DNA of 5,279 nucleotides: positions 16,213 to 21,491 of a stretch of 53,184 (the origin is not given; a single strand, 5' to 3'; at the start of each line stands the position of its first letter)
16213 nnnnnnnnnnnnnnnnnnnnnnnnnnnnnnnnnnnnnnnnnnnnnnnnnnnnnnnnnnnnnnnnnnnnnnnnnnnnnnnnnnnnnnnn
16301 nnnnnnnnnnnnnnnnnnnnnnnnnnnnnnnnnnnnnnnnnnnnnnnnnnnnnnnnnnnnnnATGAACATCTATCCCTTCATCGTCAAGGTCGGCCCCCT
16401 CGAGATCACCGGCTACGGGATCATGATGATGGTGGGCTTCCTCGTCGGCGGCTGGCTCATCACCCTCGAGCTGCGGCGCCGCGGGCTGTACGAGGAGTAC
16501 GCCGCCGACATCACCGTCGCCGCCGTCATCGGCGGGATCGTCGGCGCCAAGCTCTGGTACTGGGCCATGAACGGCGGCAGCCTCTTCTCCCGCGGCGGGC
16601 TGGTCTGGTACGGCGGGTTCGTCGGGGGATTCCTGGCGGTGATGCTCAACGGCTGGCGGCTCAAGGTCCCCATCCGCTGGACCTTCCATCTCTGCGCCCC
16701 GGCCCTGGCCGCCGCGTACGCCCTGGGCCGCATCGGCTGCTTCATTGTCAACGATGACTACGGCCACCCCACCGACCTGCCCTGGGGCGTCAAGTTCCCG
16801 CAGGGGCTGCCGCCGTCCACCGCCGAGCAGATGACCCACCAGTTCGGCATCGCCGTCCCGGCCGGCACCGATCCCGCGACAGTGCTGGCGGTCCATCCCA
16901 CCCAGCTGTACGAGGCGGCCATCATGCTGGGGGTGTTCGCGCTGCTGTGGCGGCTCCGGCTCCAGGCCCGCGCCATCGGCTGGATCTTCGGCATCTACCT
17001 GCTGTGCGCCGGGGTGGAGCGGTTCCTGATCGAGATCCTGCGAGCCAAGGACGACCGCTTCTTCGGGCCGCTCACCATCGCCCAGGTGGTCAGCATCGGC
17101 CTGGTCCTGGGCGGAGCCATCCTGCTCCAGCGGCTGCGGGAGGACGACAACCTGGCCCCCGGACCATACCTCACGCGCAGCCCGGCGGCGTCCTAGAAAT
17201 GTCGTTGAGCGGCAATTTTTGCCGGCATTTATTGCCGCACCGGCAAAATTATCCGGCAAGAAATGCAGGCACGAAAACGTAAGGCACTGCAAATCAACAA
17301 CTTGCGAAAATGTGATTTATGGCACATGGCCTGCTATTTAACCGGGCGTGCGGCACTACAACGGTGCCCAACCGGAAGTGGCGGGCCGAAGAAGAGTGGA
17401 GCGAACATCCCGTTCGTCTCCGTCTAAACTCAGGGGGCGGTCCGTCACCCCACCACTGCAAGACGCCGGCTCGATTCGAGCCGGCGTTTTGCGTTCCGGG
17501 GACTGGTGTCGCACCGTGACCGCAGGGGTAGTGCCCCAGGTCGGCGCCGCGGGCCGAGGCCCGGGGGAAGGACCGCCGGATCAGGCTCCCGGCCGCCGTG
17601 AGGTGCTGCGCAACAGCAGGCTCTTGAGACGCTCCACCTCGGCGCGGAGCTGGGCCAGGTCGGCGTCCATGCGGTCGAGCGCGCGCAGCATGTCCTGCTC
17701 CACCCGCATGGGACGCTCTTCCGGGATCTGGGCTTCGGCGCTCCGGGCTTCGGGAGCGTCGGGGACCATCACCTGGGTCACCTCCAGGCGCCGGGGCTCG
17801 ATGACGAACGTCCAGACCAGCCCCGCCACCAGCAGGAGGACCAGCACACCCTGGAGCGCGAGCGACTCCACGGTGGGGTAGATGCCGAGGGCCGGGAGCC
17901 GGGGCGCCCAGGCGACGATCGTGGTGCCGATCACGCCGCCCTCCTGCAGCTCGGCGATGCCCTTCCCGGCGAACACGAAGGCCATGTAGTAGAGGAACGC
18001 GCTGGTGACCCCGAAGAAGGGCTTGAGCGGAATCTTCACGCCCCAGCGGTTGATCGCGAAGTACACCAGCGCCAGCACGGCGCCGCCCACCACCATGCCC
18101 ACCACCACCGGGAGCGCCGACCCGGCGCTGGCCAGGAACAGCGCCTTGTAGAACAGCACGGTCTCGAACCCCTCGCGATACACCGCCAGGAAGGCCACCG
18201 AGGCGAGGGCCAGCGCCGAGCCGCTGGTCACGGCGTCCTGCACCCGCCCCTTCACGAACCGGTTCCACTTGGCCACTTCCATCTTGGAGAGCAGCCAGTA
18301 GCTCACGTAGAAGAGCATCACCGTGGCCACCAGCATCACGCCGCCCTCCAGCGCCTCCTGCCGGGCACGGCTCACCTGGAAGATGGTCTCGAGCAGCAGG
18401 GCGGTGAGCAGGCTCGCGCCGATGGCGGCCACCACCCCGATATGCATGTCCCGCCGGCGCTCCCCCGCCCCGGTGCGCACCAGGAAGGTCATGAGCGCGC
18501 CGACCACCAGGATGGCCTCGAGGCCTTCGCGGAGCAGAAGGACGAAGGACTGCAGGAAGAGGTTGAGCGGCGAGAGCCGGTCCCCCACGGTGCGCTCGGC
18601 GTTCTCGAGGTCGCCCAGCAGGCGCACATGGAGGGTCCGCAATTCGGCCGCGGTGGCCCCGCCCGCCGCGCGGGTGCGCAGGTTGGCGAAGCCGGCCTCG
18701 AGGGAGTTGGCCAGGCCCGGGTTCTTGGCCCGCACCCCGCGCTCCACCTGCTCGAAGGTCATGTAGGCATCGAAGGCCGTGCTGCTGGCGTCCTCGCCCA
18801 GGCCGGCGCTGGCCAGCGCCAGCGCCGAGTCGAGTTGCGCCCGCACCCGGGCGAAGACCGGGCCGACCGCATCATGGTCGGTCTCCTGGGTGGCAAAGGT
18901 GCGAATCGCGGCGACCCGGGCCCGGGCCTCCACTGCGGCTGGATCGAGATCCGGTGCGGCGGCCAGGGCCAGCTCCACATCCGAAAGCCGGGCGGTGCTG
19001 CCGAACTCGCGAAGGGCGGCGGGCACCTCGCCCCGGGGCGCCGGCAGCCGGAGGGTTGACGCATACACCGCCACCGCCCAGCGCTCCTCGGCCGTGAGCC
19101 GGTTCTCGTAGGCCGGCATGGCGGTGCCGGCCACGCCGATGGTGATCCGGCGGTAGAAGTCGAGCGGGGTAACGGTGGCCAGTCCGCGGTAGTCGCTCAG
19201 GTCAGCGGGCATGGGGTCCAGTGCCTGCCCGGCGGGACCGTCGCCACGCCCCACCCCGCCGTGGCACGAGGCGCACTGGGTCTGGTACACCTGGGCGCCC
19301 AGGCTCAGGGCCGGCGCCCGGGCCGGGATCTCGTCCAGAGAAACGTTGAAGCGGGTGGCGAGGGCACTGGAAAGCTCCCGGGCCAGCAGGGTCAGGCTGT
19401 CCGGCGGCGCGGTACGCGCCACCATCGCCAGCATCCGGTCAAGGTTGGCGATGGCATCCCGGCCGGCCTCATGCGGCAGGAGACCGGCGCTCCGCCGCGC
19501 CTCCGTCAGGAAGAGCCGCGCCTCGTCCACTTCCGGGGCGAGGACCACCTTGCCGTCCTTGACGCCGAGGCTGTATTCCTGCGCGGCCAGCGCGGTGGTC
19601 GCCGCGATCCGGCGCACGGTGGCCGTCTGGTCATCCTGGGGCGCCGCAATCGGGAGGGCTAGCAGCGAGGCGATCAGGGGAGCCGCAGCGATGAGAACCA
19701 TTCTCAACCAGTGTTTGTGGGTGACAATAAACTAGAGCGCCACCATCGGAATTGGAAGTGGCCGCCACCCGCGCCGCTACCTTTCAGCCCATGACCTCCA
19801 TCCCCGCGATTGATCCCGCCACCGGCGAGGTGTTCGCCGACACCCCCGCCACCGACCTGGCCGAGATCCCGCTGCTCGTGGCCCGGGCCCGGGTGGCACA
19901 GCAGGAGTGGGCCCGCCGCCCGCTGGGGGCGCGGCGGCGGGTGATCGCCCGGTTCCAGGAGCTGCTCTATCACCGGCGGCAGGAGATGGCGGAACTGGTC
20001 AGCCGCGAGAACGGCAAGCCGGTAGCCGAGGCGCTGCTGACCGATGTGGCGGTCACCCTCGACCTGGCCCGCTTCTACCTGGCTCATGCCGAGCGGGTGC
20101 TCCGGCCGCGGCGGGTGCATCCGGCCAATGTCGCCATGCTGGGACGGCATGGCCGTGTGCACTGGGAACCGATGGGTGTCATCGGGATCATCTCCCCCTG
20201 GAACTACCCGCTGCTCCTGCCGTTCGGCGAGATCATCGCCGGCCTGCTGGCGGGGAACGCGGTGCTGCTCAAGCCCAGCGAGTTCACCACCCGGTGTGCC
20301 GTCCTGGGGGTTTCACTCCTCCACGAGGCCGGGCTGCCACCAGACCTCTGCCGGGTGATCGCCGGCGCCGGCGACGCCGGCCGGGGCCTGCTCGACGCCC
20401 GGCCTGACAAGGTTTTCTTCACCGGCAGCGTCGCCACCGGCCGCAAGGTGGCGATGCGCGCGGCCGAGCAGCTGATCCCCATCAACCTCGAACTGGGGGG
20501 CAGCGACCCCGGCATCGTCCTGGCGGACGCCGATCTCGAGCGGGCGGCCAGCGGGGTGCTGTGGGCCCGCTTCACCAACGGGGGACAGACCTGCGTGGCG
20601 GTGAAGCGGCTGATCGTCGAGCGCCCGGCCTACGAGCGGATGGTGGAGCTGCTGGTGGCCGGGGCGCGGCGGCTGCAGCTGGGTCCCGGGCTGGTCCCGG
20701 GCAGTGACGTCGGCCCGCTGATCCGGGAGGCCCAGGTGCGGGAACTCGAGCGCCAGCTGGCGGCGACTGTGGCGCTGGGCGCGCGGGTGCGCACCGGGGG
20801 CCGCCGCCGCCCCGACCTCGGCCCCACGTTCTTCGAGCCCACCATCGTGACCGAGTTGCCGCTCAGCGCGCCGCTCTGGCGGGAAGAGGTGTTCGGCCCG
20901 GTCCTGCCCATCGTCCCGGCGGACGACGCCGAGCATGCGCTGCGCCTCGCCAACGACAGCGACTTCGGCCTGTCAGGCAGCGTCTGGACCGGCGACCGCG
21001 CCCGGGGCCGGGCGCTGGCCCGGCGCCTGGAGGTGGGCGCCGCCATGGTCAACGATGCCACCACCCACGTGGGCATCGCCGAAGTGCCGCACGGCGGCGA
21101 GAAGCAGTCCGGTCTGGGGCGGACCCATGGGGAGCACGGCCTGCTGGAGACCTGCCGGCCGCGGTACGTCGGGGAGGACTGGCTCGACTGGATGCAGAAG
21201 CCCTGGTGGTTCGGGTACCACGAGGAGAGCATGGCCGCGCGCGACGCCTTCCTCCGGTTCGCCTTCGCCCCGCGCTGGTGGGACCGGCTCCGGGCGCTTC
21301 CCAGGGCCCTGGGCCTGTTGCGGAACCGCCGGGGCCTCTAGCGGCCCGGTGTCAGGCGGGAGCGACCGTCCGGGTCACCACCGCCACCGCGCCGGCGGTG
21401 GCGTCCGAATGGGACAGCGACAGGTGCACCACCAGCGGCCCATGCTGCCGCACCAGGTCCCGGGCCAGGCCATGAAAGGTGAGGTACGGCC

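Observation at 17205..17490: Complete enhancer-type sigma54 promoter (activator palindromes + IHF core + -24/-12) feeding a terminator-bounded non-coding transcript of about 145 nt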

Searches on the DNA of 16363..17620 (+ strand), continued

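Call 61: search_with_rna_model(model_id=R1, sources=[L081, L082, L083, L084, L085, L086, L087, L088, L089, L090, L091, L092, L093, L094, L095, L096, L097, L098, L099, L100, L101, L102, L103, L104, L105, L106, L107, L108, L109, L110, L111, L112, L113, L114, L115, L116, L117, L118, L119, L120, L121, L122, L123, L124, L125, L126, L127, L128, L129, L130, L131, L132, L133, L134, L135, L136, L137, L138, L139, L140, L141, L142, L143, L144, L145, L146, L147, L148, L149, L150, L151, L152, L153, L154, L155, L156, L157, L158, L159, L160, L161, L162, L163, L164, L165, L166, L167, L168, L169, L170, L171, L172, L173, L174, L175, L176, L177, L178, L179, L180], max_evalue=0.00001, make_alignment=true)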
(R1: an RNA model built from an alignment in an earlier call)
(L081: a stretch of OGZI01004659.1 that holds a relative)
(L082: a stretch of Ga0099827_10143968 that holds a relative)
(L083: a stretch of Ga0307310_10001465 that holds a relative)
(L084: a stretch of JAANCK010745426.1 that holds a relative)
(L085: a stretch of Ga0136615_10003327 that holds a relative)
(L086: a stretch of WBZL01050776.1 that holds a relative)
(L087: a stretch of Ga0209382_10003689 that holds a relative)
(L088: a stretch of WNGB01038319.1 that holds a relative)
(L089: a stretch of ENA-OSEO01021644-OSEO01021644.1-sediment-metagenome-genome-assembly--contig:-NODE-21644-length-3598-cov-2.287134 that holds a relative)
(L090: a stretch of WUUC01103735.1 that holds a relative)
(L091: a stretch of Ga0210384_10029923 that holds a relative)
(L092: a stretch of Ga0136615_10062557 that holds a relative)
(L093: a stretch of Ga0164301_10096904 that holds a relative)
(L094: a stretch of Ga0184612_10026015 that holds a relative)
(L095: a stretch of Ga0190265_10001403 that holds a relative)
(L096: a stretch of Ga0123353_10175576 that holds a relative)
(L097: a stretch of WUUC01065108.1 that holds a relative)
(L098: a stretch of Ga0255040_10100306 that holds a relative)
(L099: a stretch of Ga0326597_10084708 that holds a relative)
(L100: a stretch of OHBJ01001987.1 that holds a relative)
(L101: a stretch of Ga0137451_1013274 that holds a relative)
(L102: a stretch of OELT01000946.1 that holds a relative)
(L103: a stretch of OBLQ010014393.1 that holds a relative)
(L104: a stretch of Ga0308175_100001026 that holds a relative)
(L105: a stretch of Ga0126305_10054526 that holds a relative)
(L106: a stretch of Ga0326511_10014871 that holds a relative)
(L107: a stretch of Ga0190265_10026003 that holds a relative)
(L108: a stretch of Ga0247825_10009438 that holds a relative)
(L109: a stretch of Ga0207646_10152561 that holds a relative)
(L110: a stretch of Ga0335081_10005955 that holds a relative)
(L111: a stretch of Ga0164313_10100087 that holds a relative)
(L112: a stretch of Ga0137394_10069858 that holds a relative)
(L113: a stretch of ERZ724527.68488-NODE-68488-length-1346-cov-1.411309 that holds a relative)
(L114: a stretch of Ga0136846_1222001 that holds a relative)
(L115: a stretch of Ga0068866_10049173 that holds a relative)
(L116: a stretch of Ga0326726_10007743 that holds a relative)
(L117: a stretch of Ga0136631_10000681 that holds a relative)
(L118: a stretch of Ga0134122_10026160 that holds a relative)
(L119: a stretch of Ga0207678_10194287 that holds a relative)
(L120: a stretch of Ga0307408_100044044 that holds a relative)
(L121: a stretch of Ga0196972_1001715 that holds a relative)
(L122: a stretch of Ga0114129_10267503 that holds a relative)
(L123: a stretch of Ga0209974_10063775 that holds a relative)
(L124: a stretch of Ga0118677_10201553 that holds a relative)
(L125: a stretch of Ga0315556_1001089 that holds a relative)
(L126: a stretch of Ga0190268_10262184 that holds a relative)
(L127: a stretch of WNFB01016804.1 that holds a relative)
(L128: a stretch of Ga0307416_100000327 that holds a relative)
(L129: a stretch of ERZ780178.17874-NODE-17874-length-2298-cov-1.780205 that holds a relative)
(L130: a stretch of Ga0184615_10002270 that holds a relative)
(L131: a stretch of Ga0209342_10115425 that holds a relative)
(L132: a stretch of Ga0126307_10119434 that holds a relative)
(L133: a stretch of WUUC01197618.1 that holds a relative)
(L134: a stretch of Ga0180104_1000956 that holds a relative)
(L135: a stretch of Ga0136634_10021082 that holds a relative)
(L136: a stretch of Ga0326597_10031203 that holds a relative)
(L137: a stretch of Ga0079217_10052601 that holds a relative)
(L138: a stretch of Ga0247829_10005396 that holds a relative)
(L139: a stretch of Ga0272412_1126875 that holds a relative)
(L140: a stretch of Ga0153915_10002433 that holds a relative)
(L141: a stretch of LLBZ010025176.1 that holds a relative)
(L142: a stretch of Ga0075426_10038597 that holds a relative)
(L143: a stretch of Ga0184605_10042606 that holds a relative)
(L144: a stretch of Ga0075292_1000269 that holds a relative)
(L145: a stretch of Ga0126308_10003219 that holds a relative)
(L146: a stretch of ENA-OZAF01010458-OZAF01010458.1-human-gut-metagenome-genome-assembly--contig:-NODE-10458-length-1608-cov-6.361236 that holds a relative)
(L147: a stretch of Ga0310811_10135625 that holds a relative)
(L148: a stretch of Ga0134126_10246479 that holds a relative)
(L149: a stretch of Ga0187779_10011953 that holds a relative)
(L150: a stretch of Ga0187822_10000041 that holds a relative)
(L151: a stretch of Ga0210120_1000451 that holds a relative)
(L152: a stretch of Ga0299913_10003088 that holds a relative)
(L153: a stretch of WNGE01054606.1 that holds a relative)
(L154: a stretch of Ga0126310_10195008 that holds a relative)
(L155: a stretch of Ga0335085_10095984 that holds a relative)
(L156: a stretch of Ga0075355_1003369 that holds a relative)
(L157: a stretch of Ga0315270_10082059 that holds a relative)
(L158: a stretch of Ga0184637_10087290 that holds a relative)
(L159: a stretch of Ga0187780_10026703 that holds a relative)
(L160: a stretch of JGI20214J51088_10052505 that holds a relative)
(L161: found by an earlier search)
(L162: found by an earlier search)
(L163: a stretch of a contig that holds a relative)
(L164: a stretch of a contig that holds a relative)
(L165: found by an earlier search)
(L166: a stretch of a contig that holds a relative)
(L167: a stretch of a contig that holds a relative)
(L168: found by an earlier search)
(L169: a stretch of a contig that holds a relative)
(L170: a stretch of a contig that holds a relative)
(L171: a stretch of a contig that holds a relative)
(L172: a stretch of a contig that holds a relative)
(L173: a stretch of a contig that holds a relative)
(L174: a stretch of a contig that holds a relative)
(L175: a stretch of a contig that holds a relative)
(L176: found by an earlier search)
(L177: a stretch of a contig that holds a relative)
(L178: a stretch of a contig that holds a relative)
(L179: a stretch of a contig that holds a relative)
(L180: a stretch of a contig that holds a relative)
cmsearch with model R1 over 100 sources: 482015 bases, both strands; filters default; matches with E-value up to 0.00001: 90.
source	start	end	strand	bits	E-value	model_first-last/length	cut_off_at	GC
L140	8983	9065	+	97.6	2.4e-22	1-83/83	no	0.61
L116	7084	7166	-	97.3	2.8e-22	1-83/83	no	0.6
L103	1299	1382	-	96.8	3.8e-22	1-83/83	no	0.6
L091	2873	2954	-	94.6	1.5e-21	1-83/83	no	0.56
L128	352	432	-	93.8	2.3e-21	1-83/83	no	0.59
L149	3930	4012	-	93.8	2.4e-21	1-83/83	no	0.58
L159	1351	1433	-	93.8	2.4e-21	1-83/83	no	0.58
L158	1751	1831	-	93.2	3.2e-21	1-83/83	no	0.54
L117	1236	1316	-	93.2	3.4e-21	1-83/83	no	0.56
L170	6886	6966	-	93.2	3.4e-21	1-83/83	no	0.56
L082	725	805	+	92.9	4e-21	1-83/83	no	0.56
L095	1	81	+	92.8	4.2e-21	1-83/83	no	0.56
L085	3514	3594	+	92.7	4.5e-21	1-83/83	no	0.56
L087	2960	3040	-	92.5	4.9e-21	1-83/83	no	0.56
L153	1176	1256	+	92.4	5.2e-21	1-83/83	no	0.57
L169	602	682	-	92.4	5.3e-21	1-83/83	no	0.54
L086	271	354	-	92.3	5.8e-21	1-83/83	no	0.61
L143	551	631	-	92.2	6e-21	1-83/83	no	0.57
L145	3745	3825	+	92.2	6e-21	1-83/83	no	0.59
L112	2813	2896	-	91.9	7.2e-21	1-83/83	no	0.58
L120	106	186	-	91.8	7.4e-21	1-83/83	no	0.53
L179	156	236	+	91.8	7.6e-21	1-83/83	no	0.57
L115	822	902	+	91.8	7.7e-21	1-83/83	no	0.57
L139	275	357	+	91.8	7.7e-21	1-83/83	no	0.59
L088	1776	1856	+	91.7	8.3e-21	1-83/83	no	0.6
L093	1368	1448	-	91.6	8.6e-21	1-83/83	no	0.59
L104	2017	2097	-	91.5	9e-21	1-83/83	no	0.56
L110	2494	2575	-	91.5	9.1e-21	1-83/83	no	0.59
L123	1139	1219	+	91.4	9.9e-21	1-83/83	no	0.56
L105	1415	1495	+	91.4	9.9e-21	1-83/83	no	0.57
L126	73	153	+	91.4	9.9e-21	1-83/83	no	0.57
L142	348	428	+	91.3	1e-20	1-83/83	no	0.56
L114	5345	5425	-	91.3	1e-20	1-83/83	no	0.59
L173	1076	1156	-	91.2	1.1e-20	1-83/83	no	0.59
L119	1409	1489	+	91.1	1.1e-20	1-83/83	no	0.56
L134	4322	4402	-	91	1.2e-20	1-83/83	no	0.57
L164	4282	4364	-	91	1.3e-20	1-83/83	no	0.59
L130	9444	9525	+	90.6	1.6e-20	1-83/83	no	0.61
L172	512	592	+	90.6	1.6e-20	1-83/83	no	0.53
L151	5267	5347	-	90.1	2.1e-20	1-83/83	no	0.57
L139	163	246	+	90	2.3e-20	1-83/83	no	0.58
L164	4393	4476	-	90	2.3e-20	1-83/83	no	0.58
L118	204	284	-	89.9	2.3e-20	1-83/83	no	0.57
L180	2783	2864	+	89.8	2.5e-20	1-83/83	no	0.56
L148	1213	1293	-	89.7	2.8e-20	1-83/83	no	0.52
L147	1782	1862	+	89.7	2.8e-20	1-83/83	no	0.57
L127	3195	3275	-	89.4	3.2e-20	1-83/83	no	0.59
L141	1924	2005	-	89.3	3.6e-20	1-83/83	no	0.56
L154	190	270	+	88.9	4.4e-20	1-83/83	no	0.57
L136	6680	6760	+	88.8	4.6e-20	1-83/83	no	0.57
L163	1191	1271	-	88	7.5e-20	1-83/83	no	0.57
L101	1513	1593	-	88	7.7e-20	1-83/83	no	0.57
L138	1885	1965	-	87.9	8.2e-20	1-83/83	no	0.54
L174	130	210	+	87.7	9.3e-20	1-83/83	no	0.54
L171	1720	1800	-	87.6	9.6e-20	1-83/83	no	0.56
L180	2670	2751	+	86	2.5e-19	1-83/83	no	0.59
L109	1414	1494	+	85.8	2.9e-19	1-83/83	no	0.56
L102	6523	6601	-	85.6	3.1e-19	4-83/83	5'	0.58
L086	162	244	-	84.2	7.3e-19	1-83/83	no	0.63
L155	1099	1179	-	83.4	1.2e-18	1-83/83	no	0.57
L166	1238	1318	-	83.2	1.4e-18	1-83/83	no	0.6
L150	6690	6771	-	82.4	2.2e-18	1-83/83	no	0.56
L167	1294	1374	-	82.3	2.4e-18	1-83/83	no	0.57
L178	3462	3542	-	81.5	3.7e-18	1-83/83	no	0.56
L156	702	783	+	81.5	3.8e-18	1-83/83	no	0.49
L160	1288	1369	+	81.5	3.8e-18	1-83/83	no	0.49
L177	10303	10383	+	80.6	6.6e-18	1-83/83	no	0.57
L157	627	708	-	80.3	7.9e-18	1-83/83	no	0.52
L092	154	235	-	80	9.3e-18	1-83/83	no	0.52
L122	1312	1392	+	79.4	1.3e-17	1-83/83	no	0.56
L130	9550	9631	+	78.8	1.9e-17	1-83/83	no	0.61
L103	1186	1268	-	78.4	2.5e-17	1-83/83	no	0.63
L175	2553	2632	-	78.4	2.6e-17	1-83/83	no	0.54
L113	32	112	-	78.3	2.6e-17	1-83/83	no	0.54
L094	923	1003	+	78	3.1e-17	1-83/83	no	0.58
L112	2726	2807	-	77.9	3.3e-17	1-83/83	no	0.62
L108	1460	1540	-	77.8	3.6e-17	1-83/83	no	0.57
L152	12162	12242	+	77.8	3.6e-17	1-83/83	no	0.57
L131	1414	1494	-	77.7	3.7e-17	1-83/83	no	0.54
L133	4572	4645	-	76.8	6.7e-17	8-83/83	5'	0.58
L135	1883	1962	+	75.1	1.8e-16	1-83/83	no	0.54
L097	14603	14676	-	74.9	2.1e-16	8-83/83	5'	0.58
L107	2466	2545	-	74.6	2.5e-16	1-83/83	no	0.52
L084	266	346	-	73.4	5.1e-16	1-83/83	no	0.62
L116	6975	7055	-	73.2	5.9e-16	1-83/83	no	0.63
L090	1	72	+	72.6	8.3e-16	10-83/83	5'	0.58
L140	9096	9177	+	71.4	1.7e-15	1-83/83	no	0.66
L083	8678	8750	-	69.9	4.3e-15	9-83/83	5'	0.59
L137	1161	1241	+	68.6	9.3e-15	1-83/83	no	0.62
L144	210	288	-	65.6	5.7e-14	1-83/83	no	0.63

Alignment A2: 90 matches aligned to the model, 87 columns, each read 5' to 3' on its own strand. Consensus structure (alignment columns), stored with it:
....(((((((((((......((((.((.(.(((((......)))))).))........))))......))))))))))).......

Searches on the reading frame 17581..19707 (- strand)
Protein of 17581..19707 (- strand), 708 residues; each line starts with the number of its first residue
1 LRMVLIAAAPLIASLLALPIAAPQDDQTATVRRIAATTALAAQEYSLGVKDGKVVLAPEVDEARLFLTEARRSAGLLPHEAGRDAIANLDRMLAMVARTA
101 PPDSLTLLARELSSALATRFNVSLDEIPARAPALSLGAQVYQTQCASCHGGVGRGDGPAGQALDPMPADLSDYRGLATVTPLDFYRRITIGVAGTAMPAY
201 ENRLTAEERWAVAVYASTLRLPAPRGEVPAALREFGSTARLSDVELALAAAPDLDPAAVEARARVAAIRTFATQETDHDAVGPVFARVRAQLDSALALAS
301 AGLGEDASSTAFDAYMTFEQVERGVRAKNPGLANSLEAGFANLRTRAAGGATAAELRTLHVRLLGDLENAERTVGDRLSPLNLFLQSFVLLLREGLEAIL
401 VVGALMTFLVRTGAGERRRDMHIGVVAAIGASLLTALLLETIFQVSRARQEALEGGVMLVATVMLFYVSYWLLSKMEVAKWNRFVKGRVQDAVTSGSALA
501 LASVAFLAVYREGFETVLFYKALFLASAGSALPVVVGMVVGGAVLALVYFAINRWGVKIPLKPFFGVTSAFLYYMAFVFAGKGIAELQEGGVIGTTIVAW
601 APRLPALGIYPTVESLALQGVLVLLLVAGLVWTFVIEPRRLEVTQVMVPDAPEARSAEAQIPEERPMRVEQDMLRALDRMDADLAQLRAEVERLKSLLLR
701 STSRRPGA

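Call 10: search_protein_families(library=pfam, proteins=[window:17581-19707:-])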
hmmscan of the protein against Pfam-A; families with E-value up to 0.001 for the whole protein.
window:17581-19707:- (708 aa): 3 families
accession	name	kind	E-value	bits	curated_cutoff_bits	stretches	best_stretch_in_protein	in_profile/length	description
PF03239.20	FTR1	-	7e-28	98.2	25.3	1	385-589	2-211/284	Iron permease FTR1 family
PF13442.11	Cytochrome_CBB3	-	3.4e-11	43.7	27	1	135-215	4-67/68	Cytochrome C oxidase, cbb3-type, subunit III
PF00034.26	Cytochrom_C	-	4.1e-08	34.9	21.3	1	136-218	3-88/90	Cytochrome c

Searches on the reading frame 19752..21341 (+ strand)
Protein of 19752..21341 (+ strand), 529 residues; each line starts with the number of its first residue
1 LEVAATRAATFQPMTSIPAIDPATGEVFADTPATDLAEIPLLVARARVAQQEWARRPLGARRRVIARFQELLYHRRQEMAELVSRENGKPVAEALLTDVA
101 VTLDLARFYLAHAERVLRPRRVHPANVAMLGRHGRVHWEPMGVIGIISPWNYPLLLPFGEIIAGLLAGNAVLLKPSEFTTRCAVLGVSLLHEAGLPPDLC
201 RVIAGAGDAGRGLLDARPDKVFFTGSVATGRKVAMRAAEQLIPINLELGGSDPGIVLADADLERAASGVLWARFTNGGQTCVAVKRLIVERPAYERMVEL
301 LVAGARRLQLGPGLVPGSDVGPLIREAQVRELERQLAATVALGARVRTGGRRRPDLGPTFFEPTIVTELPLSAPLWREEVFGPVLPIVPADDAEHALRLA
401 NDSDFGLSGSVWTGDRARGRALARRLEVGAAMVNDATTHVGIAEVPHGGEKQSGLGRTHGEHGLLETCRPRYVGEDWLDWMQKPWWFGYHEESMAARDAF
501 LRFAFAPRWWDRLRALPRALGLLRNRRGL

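Call 10: search_protein_families(library=pfam, proteins=[window:19752-21341:+])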
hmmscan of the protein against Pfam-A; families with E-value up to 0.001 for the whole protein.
window:19752-21341:+ (529 aa): 1 family
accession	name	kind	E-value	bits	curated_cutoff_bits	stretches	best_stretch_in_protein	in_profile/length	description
PF00171.27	Aldedh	-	6e-130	434.3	23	1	16-472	8-460/461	Aldehyde dehydrogenase family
